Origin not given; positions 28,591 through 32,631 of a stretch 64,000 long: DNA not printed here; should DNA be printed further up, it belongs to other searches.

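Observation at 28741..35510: Complete three-subunit class I (ATP-dependent) chelatase in an archaeon, with divergent operator-controlled promoters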

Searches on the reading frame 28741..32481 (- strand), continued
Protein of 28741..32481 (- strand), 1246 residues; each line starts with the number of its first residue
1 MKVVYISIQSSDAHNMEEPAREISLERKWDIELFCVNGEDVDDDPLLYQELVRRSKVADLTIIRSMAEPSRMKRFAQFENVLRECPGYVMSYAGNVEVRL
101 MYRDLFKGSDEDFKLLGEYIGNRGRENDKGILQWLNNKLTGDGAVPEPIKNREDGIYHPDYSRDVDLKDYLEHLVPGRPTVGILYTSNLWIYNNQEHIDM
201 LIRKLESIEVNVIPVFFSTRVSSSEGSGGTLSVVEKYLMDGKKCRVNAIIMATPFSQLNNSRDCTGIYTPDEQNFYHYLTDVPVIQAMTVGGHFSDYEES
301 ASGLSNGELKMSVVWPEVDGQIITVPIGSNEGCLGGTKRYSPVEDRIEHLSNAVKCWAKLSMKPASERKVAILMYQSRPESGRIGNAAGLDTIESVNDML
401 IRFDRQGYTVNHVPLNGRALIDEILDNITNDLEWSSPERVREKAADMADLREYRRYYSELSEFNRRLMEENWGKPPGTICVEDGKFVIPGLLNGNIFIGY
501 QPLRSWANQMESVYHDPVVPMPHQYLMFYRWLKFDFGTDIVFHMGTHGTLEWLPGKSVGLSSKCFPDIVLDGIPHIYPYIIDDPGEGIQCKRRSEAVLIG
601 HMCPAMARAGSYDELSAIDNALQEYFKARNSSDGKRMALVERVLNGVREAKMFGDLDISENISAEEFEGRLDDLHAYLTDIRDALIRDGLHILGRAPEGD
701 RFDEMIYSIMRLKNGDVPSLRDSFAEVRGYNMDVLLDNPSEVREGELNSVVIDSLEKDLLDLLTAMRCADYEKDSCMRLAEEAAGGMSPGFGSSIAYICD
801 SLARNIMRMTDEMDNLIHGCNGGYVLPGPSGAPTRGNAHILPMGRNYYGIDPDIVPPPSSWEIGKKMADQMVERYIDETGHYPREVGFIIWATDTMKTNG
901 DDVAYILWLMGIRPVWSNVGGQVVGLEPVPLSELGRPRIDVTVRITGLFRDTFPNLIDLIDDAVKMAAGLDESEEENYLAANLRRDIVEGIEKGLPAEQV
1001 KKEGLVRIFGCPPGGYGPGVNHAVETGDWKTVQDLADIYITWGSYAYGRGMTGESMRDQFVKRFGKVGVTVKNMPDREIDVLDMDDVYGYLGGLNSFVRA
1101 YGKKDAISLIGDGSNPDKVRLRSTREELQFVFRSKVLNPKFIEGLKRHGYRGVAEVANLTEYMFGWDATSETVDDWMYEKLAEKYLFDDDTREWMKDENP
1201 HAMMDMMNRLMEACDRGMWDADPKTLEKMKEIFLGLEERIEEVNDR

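Call 30: find_related_loci(query=A1, collection=genome_contigs, flank=10000)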
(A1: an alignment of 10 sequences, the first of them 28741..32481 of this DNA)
Query A1 (1246 aa) in genome_contigs; peptide patterns used: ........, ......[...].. (x = any residue, [..] = any of these).
600 stretches matched a pattern (row limit reached: there are more); 596 encode a relative of the query (tblastn E <= 1e-3); the best 80 are kept; 76 distinct loci.
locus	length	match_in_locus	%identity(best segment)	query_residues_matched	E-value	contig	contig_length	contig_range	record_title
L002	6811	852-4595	73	1-1246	0e+0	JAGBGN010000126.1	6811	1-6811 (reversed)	MAG: Candidatus Methanomethylophilaceae archaeon isolate RGIG9098 Water_deer_Rectum.Co__c1434325, whole genome shotgun s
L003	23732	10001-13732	70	1-1246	0e+0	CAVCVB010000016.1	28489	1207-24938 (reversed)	Firmicutes bacterium CAG:194 isolate H07606-L1_cleanbin_000021 genome assembly, contig: Spades_H07606-L1_contig_1293, wh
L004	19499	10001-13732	69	1-1246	0e+0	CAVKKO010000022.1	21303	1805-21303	Bacteroidaceae bacterium isolate H07689-L1_cleanbin_000044 genome assembly, contig: Spades_H07689-L1_contig_1345, whole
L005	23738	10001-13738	91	1-1246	0e+0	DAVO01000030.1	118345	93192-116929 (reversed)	MAG TPA_asm: Methanomassiliicoccaceae archaeon UBA72 UBA72_contig_2572, whole genome shotgun sequence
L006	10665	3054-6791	68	1-1246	0e+0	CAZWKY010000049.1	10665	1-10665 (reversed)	MAG TPA_asm: uncultured Methanomassiliicoccales archaeon isolate SRP313737_co1_29 genome assembly, contig: NODE_9420_len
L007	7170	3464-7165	69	1-1234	0e+0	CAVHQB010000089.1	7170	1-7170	Lachnospiraceae bacterium isolate G02630-L1_cleanbin_000022 genome assembly, contig: Spades_G02630-L1_contig_5372, whole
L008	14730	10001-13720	66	1-1246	0e+0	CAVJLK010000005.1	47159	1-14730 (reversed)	Ruminococcus sp. CAG:579 isolate H07681-L1_cleanbin_000012 genome assembly, contig: Spades_H07681-L1_contig_361, whole g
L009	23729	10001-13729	67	1-1245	0e+0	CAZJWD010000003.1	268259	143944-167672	MAG TPA_asm: uncultured Methanomassiliicoccales archaeon isolate binchicken_co370_57 genome assembly, contig: NODE_34_le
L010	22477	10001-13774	62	1-1246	0e+0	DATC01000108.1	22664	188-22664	MAG TPA_asm: Methanomassiliicoccaceae archaeon UBA537 UBA537_contig_1483, whole genome shotgun sequence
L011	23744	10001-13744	58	1-1245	0e+0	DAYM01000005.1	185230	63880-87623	MAG TPA_asm: Methanomassiliicoccaceae archaeon UBA328 UBA328_contig_1586, whole genome shotgun sequence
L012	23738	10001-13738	67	1-1246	0e+0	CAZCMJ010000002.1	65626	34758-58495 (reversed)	MAG TPA_asm: uncultured Methanomassiliicoccales archaeon isolate SRP350583_co2_392 genome assembly, contig: NODE_466_len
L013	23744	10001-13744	55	1-1246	0e+0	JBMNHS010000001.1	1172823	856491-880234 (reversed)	MAG: Candidatus Methanomethylophilaceae archaeon isolate SBF912LR0HQ0116 contig_14703, whole genome shotgun sequence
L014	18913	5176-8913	53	1-1246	0e+0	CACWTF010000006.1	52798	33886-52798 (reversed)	methanogenic archaeon isolate RUG10898 genome assembly, contig: RUG10898_asm_6, whole genome shotgun sequence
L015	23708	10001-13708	54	1-1233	0e+0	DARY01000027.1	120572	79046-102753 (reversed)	MAG TPA_asm: Candidatus Methanomethylophilus sp. UBA78 UBA78_contig_4384, whole genome shotgun sequence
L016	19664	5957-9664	54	1-1233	0e+0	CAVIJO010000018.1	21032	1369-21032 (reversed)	Candidatus Methanomethylophilaceae archaeon isolate H07634-L1_cleanbin_000017 genome assembly, contig: Spades_H07634-L1_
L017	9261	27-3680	54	30-1246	0e+0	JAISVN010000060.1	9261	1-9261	MAG: Candidatus Methanoplasma sp. isolate Mx356_bin39 k119_1272730, whole genome shotgun sequence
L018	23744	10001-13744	54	1-1246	0e+0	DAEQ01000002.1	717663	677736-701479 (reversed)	MAG TPA_asm: Methanomassiliicoccaceae archaeon UBA593 UBA593_contig_214, whole genome shotgun sequence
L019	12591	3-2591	70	381-1246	0e+0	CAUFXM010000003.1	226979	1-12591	MAG TPA_asm: uncultured Methanomassiliicoccales archaeon isolate SRR16280071_bin.27_MetaWRAP_v1.3_MAG genome assembly, c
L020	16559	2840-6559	49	1-1246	0e+0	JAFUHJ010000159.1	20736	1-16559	MAG: Candidatus Methanomethylophilaceae archaeon isolate RGIG4496 Roe_deer_Omasum.Co__c813247, whole genome shotgun sequ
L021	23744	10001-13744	47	1-1246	0e+0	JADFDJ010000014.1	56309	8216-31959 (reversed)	MAG: Methanomassiliicoccus sp. isolate QR_Bin.16 NODE_14_length_56309_cov_42.8046, whole genome shotgun sequence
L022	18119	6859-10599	54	1-1246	0e+0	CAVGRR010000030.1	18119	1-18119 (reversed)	Eggerthellaceae bacterium isolate H07613-L1_cleanbin_000013 genome assembly, contig: Spades_H07613-L1_contig_1253, whole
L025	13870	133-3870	68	1-1246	0e+0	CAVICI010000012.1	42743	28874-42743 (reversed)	Dialister hominis isolate H07682-L1_cleanbin_000012 genome assembly, contig: Spades_H07682-L1_contig_580, whole genome s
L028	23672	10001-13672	46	27-1246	0e+0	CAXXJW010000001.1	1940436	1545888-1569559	MAG: Methanosarcinaceae archaeon isolate 49143578-751d-4d73-9964-2185b3227837 genome assembly, contig: contig_1, whole g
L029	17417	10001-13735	45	1-1246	0e+0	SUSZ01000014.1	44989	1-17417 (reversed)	MAG: Thermoplasmata archaeon isolate SIG7 NODE_229_length_44989_cov_6.740203, whole genome shotgun sequence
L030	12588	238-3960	44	1-1246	0e+0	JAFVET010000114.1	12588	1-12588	MAG: Candidatus Methanomethylophilaceae archaeon isolate RGIG5104 Roe_deer_Rumen.Co__c668427, whole genome shotgun seque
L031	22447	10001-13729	52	1-1246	0e+0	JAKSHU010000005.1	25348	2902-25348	MAG: archaeon isolate Horse_feces3 MAG003_5, whole genome shotgun sequence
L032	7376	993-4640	45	31-1246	0e+0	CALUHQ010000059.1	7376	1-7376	MAG: Candidatus Methanomethylophilaceae archaeon isolate E27__bin288 genome assembly, contig: E27__k127_4067974, whole g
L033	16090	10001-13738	44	1-1246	0e+0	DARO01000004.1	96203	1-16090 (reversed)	MAG TPA_asm: Methanomassiliicoccaceae archaeon UBA71 UBA71_contig_793, whole genome shotgun sequence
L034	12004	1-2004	74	579-1246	0e+0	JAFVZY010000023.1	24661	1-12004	MAG: Candidatus Methanomethylophilaceae archaeon isolate RGIG5548 Sheep_Colon.Co__c560630, whole genome shotgun sequence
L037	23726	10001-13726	66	1-1246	0e+0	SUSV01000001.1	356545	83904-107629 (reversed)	MAG: Thermoplasmata archaeon isolate SIG3 NODE_44_length_356545_cov_14.015544, whole genome shotgun sequence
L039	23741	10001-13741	56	1-1246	0e+0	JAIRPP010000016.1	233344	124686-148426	MAG: Candidatus Methanoplasma sp. isolate Cf509_bin46 k119_905410, whole genome shotgun sequence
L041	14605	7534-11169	45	1-1246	0e+0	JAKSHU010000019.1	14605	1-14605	MAG: archaeon isolate Horse_feces3 MAG003_19, whole genome shotgun sequence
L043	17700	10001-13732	65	1-1246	0e+0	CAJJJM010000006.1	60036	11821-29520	MAG TPA_asm: uncultured Methanomassiliicoccaceae bacterium isolate ERR321628-bin.21 genome assembly, contig: NODE_271_le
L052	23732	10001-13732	63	1-1246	0e+0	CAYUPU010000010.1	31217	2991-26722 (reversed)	MAG TPA_asm: uncultured Methanomassiliicoccales archaeon isolate SRP313737_co1_167 genome assembly, contig: NODE_2317_le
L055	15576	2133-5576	43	102-1246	0e+0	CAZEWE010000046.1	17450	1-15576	MAG TPA_asm: uncultured Methanospirillum sp. isolate SRP239243_co2_186 genome assembly, contig: NODE_5290_length_17450_c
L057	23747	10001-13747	58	1-1246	0e+0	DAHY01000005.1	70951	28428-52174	MAG TPA_asm: Methanomassiliicoccaceae archaeon UBA404 UBA404_contig_2428, whole genome shotgun sequence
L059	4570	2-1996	68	576-1246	0e+0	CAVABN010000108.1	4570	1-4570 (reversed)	Bifidobacteriaceae bacterium isolate H07665-L1_cleanbin_000003 genome assembly, contig: Spades_H07665-L1_contig_4300, wh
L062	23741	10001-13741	53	1-1246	0e+0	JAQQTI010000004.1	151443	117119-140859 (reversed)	Methanomassiliicoccaceae archaeon COG_1 Seq4, whole genome shotgun sequence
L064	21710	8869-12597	40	1-1246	0e+0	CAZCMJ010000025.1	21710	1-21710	MAG TPA_asm: uncultured Methanomassiliicoccales archaeon isolate SRP350583_co2_392 genome assembly, contig: NODE_3422_le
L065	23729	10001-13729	42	1-1246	0e+0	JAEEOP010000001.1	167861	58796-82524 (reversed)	MAG: Methanomassiliicoccaceae archaeon isolate Tb.RUG.29 k141_114515_flag=0_multi=34.0273_len=167861, whole genome shotg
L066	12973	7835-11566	41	1-1246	0e+0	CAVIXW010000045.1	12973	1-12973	Acutalibacteraceae bacterium isolate H07677-L1_cleanbin_000012 genome assembly, contig: Spades_H07677-L1_contig_2843, wh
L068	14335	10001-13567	40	58-1246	0e+0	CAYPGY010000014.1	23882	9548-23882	MAG TPA_asm: uncultured Candidatus Bathyarchaeia archaeon isolate SRP167436_co1_131 genome assembly, contig: NODE_3182_l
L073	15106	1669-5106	40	102-1246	0e+0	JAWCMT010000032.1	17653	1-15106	MAG: Candidatus Bathyarchaeia archaeon isolate JZ-2_201705_bins_71 JZ-2_201705_bins_71_scaffold_32, whole genome shotgun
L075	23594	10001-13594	39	49-1246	0e+0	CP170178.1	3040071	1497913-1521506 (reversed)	MAG: Candidatus Bathyarchaeia archaeon isolate Bathy6-F90_cMAG_MillC chromosome, complete genome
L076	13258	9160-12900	69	1-1246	0e+0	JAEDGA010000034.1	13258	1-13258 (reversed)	MAG: Candidatus Methanomethylophilaceae archaeon isolate MAG098 NODE_3829_length_13258_cov_6.192381, whole genome shotgu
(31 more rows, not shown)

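Call 82: find_encoding_contigs(protein=P0025, flank=8000, max_places=2)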
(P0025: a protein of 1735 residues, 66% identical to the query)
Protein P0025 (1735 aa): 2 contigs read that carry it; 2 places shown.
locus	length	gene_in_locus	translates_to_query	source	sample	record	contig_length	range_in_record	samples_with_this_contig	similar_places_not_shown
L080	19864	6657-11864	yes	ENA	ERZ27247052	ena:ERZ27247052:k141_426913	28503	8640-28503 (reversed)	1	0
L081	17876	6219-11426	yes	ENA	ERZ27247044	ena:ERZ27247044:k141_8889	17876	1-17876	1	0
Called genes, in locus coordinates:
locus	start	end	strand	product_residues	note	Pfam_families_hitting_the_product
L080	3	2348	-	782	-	?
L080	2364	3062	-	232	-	PF02581:TMP-TENI, PF03060:NMO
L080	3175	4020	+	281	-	PF00005:ABC_tran, PF02463:SMC_N (faint), PF13555:AAA_29 (weak), PF13304:AAA_21 (faint)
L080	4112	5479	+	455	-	-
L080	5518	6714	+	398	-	PF01032:FecCD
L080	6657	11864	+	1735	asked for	PF01032:FecCD, PF02514:CobN-Mg_chel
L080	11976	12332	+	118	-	-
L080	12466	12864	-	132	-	PF13428:TPR_14 (faint), PF07719:TPR_2 (faint), PF13414:TPR_11 (weak), PF14559:TPR_19 (weak), PF13431:TPR_17 (weak)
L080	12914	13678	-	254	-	PF10418:DHODB_Fe-S_bind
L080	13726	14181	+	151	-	-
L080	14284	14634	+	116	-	-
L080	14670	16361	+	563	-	PF00266:Aminotran_5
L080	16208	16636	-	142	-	-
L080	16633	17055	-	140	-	PF02369:Big_1 (weak), PF13620:CarboxypepD_reg (weak)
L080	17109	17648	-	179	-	PF13563:2_5_RNA_ligase2, PF02834:LigT_PEase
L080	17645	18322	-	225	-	PF01451:LMWPc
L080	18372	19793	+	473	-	PF00857:Isochorismatase, PF00005:ABC_tran, PF13304:AAA_21 (weak)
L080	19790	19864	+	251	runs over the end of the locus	PF01061:ABC2_membrane, PF12698:ABC2_membrane_3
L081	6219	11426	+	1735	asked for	PF01032:FecCD, PF02514:CobN-Mg_chel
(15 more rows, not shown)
